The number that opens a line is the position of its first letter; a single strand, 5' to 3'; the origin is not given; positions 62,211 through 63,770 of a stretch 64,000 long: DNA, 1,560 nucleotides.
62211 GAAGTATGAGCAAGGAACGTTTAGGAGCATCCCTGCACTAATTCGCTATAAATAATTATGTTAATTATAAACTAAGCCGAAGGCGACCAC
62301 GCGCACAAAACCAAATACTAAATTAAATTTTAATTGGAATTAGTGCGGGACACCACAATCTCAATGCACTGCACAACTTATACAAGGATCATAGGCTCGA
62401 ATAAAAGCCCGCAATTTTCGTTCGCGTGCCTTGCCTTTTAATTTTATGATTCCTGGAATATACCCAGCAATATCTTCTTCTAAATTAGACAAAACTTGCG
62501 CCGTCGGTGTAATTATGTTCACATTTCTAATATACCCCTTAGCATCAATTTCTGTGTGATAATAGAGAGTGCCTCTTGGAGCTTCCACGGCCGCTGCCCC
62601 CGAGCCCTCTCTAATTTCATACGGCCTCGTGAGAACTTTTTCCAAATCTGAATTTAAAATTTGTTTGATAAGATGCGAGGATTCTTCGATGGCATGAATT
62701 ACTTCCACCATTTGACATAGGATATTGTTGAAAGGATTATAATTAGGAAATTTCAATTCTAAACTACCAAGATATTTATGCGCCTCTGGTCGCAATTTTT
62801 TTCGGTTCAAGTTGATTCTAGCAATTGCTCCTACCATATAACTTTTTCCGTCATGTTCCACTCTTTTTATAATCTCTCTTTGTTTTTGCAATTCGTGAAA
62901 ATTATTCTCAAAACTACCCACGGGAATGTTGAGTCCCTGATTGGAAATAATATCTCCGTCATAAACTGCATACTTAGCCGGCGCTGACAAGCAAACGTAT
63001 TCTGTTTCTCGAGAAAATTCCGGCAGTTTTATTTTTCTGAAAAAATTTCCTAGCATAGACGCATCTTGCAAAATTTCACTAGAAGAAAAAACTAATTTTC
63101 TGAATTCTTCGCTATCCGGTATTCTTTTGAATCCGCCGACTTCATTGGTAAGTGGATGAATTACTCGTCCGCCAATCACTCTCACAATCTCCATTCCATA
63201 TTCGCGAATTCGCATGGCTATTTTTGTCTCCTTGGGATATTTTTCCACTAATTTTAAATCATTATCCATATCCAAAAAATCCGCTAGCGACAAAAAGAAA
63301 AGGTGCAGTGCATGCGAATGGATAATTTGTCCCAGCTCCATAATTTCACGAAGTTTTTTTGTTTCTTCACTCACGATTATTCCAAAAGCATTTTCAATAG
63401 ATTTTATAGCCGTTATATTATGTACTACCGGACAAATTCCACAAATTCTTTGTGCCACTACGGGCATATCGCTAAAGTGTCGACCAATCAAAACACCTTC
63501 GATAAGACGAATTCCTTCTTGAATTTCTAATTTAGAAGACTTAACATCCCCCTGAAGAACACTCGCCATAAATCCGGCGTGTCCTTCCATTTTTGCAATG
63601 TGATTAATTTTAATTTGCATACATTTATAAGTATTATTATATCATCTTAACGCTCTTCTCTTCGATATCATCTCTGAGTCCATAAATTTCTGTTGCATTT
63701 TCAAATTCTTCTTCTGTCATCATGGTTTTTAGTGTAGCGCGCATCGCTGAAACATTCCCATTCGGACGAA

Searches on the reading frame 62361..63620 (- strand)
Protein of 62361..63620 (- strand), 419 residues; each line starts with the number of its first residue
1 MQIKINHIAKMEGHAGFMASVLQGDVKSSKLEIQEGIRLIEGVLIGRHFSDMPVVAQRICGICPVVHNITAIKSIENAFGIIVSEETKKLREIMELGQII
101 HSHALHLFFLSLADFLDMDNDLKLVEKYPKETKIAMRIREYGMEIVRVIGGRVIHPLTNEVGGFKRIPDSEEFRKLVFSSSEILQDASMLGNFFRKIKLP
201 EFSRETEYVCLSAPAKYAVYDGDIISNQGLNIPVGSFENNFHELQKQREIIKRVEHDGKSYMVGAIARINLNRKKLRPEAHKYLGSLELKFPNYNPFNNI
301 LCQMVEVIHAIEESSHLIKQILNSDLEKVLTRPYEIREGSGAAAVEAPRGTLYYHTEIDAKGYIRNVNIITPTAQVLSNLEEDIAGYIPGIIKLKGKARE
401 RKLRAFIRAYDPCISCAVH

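Call 29: search_protein_families(library=pfam, proteins=[window:62361-63620:-], max_evalue=0.001)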
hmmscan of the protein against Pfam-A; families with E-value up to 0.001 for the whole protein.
window:62361-63620:- (419 aa): 1 family
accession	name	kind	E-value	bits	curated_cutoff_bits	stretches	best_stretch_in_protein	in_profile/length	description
PF00374.24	NiFeSe_Hases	-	8.5e-32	111.2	25.8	2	38-124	1-87/508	Nickel-dependent hydrogenase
